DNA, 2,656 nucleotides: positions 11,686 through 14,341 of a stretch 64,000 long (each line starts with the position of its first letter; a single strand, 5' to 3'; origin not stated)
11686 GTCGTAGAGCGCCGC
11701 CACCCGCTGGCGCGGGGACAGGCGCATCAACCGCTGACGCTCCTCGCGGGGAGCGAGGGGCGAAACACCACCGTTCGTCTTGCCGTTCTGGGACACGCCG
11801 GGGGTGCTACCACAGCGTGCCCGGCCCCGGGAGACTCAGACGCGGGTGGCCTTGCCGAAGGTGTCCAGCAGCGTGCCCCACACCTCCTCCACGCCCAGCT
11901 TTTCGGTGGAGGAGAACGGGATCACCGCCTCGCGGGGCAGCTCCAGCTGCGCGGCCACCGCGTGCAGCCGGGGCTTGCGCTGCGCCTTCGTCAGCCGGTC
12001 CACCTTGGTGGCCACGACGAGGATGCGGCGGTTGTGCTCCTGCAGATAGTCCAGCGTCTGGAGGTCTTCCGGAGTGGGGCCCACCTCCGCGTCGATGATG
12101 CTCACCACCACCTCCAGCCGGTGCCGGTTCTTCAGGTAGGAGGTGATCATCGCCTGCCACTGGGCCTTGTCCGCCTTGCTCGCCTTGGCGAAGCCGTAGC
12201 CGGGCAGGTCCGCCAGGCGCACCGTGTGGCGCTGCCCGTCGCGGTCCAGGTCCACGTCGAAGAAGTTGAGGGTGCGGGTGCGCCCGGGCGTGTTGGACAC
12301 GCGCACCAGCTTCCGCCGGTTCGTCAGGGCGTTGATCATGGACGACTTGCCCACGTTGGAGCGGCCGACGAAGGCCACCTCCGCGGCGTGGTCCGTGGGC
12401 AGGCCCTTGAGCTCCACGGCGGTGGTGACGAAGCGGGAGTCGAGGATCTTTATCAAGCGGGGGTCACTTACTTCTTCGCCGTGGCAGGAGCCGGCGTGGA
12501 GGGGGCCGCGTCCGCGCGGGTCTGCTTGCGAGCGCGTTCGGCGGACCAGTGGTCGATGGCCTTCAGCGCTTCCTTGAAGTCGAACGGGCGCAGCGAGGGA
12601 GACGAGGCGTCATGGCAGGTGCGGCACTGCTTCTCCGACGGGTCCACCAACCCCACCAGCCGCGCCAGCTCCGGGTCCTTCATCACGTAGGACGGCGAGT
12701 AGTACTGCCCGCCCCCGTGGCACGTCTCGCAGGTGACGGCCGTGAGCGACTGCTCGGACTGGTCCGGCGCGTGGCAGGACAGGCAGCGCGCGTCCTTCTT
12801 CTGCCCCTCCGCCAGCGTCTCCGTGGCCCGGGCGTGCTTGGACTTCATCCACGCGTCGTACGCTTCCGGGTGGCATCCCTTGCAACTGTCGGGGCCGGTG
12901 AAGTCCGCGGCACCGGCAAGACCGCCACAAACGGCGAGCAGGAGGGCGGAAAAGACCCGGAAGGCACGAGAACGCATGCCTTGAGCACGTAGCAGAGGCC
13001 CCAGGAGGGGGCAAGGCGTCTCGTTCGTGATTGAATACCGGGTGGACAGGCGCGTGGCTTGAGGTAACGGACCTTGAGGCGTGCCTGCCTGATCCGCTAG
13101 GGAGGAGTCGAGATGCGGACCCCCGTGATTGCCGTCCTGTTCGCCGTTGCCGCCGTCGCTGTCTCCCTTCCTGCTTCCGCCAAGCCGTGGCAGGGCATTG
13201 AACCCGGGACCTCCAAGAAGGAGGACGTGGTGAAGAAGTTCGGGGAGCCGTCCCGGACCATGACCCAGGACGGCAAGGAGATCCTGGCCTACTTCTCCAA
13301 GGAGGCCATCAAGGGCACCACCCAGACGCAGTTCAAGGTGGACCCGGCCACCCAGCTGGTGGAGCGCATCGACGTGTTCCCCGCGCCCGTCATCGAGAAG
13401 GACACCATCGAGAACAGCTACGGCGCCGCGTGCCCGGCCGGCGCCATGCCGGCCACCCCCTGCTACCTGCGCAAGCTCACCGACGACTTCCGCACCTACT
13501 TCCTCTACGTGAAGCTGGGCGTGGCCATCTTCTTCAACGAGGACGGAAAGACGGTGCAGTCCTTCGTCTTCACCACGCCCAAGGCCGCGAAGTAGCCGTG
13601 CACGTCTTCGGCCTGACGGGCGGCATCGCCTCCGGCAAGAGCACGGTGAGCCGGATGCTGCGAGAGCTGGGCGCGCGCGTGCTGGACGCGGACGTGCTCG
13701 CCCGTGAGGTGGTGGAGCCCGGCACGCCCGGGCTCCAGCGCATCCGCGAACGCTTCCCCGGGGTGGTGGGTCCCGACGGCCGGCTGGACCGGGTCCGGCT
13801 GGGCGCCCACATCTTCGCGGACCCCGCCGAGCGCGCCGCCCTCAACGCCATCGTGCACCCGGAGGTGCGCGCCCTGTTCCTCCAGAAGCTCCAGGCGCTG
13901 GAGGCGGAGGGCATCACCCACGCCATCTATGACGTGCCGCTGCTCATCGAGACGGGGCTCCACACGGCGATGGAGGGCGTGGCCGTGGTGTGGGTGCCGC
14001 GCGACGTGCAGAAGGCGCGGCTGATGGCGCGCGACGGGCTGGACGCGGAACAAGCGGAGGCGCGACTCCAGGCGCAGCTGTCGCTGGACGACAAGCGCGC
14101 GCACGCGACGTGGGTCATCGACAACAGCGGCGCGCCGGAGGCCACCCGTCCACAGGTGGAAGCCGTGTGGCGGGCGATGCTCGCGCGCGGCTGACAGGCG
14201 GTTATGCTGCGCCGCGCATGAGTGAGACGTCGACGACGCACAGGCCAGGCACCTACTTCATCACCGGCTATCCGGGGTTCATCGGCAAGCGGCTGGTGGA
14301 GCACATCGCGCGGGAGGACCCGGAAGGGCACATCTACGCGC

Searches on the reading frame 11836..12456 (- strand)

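Call 20: search_protein_families(library=pfam, proteins=[window:11836-12456:-], max_evalue=0.001)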
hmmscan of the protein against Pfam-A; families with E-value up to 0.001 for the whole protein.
window:11836-12456:- (206 aa): 7 families
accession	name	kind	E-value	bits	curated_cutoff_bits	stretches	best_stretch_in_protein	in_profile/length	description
PF01926.29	MMR_HSR1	-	2.6e-23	82.7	21.9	1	26-151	1-113/113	50S ribosome-binding GTPase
PF02421.24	FeoB_N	-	1.2e-13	51.3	27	1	26-192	2-152/156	Ferrous iron transport protein B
PF00350.29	Dynamin_N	-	2.9e-08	34.4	27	0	27-55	1-29/168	Dynamin family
PF00009.33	GTP_EFTU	-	5.6e-06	26.5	26.5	1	113-197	92-183/188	Elongation factor Tu GTP binding domain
PF03193.22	RsgA_GTPase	-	6.2e-06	26.6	30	1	27-52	109-136/174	RsgA GTPase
PF00735.24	Septin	-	0.0003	20.6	26.2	0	27-113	7-94/280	Septin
PF19993.5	DO-GTPase2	-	0.00099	19.3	27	0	58-118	68-127/226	Double-GTPase 2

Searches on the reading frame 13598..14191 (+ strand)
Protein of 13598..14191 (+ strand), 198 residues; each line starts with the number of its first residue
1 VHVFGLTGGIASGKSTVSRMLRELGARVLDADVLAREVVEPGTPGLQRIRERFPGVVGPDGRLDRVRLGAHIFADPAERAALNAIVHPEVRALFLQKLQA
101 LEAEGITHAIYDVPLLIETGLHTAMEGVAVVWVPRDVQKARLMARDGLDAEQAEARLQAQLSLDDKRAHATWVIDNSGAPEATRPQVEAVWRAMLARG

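Call 69: search_protein_families(library=pfam, proteins=[window:13598-14191:+], max_evalue=0.0001)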
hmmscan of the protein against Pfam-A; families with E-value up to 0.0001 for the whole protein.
window:13598-14191:+ (198 aa): 1 family
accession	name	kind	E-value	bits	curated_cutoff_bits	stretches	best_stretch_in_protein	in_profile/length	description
PF01121.26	CoaE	-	1.4e-57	194.7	27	1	3-178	2-176/180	Dephospho-CoA kinase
